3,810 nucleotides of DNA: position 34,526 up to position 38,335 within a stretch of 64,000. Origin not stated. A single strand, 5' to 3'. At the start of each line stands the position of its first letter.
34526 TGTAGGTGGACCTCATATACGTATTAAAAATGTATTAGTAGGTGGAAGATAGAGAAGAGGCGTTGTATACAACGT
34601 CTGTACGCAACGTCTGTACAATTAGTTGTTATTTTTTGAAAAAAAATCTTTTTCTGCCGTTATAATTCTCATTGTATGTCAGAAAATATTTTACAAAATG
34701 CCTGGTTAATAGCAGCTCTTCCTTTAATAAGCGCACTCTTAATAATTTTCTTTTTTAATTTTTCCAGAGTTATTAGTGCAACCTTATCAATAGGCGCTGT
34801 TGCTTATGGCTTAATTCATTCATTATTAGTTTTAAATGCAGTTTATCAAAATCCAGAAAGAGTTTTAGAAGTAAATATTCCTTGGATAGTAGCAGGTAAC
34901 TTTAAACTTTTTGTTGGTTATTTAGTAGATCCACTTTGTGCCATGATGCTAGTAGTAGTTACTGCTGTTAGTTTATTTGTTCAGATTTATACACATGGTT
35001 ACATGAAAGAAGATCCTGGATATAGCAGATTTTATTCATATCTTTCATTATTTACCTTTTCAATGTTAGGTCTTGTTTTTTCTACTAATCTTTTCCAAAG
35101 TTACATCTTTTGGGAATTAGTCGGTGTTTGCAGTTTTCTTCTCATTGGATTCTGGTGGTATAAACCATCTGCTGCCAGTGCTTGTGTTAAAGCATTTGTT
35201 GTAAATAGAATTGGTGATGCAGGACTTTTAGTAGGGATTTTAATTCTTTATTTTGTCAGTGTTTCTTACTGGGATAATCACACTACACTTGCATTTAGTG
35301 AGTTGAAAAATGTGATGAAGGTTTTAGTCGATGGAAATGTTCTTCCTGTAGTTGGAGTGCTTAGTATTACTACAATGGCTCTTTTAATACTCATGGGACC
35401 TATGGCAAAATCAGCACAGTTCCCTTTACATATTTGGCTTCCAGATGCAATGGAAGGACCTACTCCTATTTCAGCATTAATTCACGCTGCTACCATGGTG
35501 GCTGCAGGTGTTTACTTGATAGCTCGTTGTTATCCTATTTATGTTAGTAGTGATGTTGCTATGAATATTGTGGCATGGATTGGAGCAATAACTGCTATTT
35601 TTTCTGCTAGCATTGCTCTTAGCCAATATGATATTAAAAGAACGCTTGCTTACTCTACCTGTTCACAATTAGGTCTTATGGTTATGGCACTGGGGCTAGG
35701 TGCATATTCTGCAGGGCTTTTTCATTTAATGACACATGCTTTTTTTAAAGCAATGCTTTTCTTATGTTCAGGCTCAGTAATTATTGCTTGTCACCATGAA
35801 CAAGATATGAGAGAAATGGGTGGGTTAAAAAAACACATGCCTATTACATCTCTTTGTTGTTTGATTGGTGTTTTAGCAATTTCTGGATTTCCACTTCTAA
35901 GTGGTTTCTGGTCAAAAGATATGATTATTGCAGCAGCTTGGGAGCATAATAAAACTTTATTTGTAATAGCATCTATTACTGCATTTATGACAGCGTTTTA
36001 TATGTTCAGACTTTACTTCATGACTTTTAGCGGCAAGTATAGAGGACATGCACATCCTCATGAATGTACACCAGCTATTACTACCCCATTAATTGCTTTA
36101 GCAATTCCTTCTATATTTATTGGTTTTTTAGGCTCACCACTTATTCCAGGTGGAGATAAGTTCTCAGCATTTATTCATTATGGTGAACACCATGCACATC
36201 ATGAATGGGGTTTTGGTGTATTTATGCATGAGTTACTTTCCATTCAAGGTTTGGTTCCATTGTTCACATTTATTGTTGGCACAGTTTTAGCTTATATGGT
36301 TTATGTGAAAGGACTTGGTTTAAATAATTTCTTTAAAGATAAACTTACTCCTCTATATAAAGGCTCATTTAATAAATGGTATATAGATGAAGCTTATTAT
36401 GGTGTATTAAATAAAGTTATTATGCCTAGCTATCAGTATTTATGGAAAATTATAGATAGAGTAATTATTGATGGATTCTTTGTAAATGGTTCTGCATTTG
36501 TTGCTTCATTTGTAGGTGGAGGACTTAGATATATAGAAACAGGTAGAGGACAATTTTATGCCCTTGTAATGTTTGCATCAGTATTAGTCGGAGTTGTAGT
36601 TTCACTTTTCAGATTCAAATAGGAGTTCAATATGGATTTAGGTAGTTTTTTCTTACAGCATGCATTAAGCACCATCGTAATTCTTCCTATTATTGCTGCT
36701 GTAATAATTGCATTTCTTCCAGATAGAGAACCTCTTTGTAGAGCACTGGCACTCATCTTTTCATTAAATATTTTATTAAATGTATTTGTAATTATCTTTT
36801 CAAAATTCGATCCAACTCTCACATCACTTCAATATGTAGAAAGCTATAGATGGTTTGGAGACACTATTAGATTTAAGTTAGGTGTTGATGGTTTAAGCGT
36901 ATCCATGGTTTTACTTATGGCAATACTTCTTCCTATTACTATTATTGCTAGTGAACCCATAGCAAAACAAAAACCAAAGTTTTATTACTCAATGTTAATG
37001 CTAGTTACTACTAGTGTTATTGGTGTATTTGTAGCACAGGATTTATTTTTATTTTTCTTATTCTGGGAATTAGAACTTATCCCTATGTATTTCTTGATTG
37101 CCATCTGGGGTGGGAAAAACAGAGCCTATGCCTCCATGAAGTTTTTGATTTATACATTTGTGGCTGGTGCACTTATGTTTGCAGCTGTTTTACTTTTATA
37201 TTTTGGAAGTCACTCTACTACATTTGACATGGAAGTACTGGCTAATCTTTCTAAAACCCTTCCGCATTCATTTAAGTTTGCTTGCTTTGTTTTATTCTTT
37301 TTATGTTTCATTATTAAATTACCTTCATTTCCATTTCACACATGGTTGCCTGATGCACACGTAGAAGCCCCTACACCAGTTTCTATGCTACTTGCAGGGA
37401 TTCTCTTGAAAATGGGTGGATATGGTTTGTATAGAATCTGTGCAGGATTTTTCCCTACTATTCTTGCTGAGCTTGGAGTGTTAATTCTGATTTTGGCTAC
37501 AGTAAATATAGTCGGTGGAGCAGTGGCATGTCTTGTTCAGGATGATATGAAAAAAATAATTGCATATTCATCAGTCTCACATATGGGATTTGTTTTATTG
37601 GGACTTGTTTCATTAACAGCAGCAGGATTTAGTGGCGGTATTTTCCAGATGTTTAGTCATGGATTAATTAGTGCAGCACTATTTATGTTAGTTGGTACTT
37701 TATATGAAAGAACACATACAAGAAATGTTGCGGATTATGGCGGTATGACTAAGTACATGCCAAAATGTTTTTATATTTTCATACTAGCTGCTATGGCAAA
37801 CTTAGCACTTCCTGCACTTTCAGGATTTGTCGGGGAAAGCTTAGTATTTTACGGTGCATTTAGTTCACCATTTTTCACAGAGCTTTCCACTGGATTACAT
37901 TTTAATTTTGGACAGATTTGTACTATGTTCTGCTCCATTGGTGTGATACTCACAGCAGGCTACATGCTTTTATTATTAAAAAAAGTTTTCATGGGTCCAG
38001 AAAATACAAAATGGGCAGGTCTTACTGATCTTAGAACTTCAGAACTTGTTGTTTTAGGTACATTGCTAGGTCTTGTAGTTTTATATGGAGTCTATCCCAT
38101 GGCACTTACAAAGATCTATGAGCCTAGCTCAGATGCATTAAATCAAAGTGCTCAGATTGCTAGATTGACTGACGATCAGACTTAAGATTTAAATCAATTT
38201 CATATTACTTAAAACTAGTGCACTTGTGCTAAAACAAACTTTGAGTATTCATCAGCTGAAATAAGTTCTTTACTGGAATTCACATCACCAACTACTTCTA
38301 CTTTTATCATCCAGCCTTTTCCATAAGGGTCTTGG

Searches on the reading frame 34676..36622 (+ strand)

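Call 91: search_protein_families(library=ncbifam, proteins=[window:34676-36622:+], max_evalue=0.00001)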
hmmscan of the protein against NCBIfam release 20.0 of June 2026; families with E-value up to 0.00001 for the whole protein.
window:34676-36622:+ (648 aa): 72 families (the best 25 are shown)
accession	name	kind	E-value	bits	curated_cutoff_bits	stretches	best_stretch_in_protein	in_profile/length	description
NF005626.0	PRK07376.1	equivalog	7e-204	678.9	963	2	3-458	2-461/675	NAD(P)H-quinone oxidoreductase subunit 5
NF005141.0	PRK06590.1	equivalog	2.6e-199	664.2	556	1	8-644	4-610/615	NADH-quinone oxidoreductase subunit L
TIGR01974.1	NDH_I_L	subfamily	7.6e-192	639.5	407.5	1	10-641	4-627/630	NADH-quinone oxidoreductase subunit L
NF040617.1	F420_dehyd_FpoL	exception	2.2e-138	462.9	1050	1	8-641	5-660/669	F420H2 dehydrogenase subunit FpoL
NF005633.0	PRK07390.1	subfamily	1e-100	338.1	676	1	1-644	1-607/613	NAD(P)H-quinone oxidoreductase subunit F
NF009288.0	PRK12648.1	equivalog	2.1e-95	320.7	1104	1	11-487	5-472/954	monovalent cation/H+ antiporter subunit A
TIGR01960.1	ndhF3_CO2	subfamily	3.9e-90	303.1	588.7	1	1-638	1-601/606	NAD(P)H dehydrogenase, subunit NdhF3 family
NF009287.0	PRK12647.1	equivalog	4.3e-86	290.1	937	1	16-485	10-466/773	putative monovalent cation/H+ antiporter subunit A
TIGR00940.1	2a6301s01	subfamily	1.3e-81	275.1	920.45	1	13-489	5-492/793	monovalent cation:proton antiporter subunit A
NF009285.0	PRK12645.1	equivalog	1.9e-77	261.3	1028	1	11-487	6-494/804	Na+/H+ antiporter subunit A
NF005097.0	PRK06525.1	equivalog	2.8e-76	257.2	430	1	13-489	9-478/480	hydrogenase 4 subunit D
NF009284.0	PRK12644.1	equivalog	1.9e-75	254.7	962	1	23-499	16-484/975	Na+/H+ antiporter subunit A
NF009289.0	PRK12649.1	equivalog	4.6e-74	250.2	1117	1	15-556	13-549/789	putative monovalent cation/H+ antiporter subunit A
NF009286.0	PRK12646.1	equivalog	6.5e-73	246.5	1063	1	19-549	12-556/800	DUF4040 family protein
NF009290.0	PRK12650.1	equivalog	6.9e-64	216.2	980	1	57-516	49-502/966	DUF4040 family protein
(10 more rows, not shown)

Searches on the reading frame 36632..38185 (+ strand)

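Call 91: search_protein_families(library=ncbifam, proteins=[window:36632-38185:+], max_evalue=0.00001)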
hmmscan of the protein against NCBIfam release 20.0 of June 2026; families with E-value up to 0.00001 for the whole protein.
window:36632-38185:+ (517 aa): 74 families (the best 25 are shown)
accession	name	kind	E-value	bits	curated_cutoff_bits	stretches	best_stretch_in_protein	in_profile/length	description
TIGR01972.1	NDH_I_M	subfamily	6.5e-157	523.1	263.8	1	12-505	1-484/486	NADH-quinone oxidoreductase subunit M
NF009212.0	PRK12561.1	subfamily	3.1e-142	475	645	1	11-511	8-503/531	NAD(P)H-quinone oxidoreductase subunit 4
NF004499.0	PRK05846.1-3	equivalog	3e-132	441.9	585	1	11-511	6-492/502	NADH-quinone oxidoreductase subunit M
NF002713.0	PRK02546.1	subfamily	2.1e-128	429.1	827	1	12-507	11-502/533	NAD(P)H-quinone oxidoreductase subunit 4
NF004500.0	PRK05846.1-4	equivalog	6.2e-121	404.6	550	1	10-505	5-504/525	NADH-quinone oxidoreductase subunit M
NF005060.0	PRK06473.1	equivalog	5e-119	398.3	747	1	12-508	2-486/500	NADH-quinone oxidoreductase subunit M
NF004501.0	PRK05846.1-5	subfamily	5.2e-118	394.9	598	1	10-506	5-486/492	NADH-quinone oxidoreductase subunit M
NF004505.0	PRK05846.2-5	equivalog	1.5e-108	363.7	700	1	9-511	2-489/508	NADH-quinone oxidoreductase subunit M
NF005611.0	PRK07363.1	equivalog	4.8e-105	352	764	1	12-506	2-484/501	NADH-quinone oxidoreductase subunit M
NF004506.0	PRK05846.2-6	equivalog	5.2e-100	336.1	789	1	36-502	37-488/493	NADH-quinone oxidoreductase subunit M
NF004498.0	PRK05846.1-1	equivalog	3.1e-92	310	614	1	12-497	3-490/509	NADH-quinone oxidoreductase subunit M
NF004504.0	PRK05846.2-3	equivalog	1.3e-87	295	785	1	35-495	40-485/499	NADH-quinone oxidoreductase subunit M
NF004502.0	PRK05846.2-1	equivalog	3.1e-79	267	791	1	72-493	79-487/500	NADH-quinone oxidoreductase subunit M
NF004503.0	PRK05846.2-2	subfamily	6.7e-68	230.1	720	1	14-495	5-481/490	NADH-quinone oxidoreductase subunit M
NF006419.0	PRK08668.1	equivalog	1.6e-60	205.5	617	1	11-495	3-473/613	NADH dehydrogenase subunit M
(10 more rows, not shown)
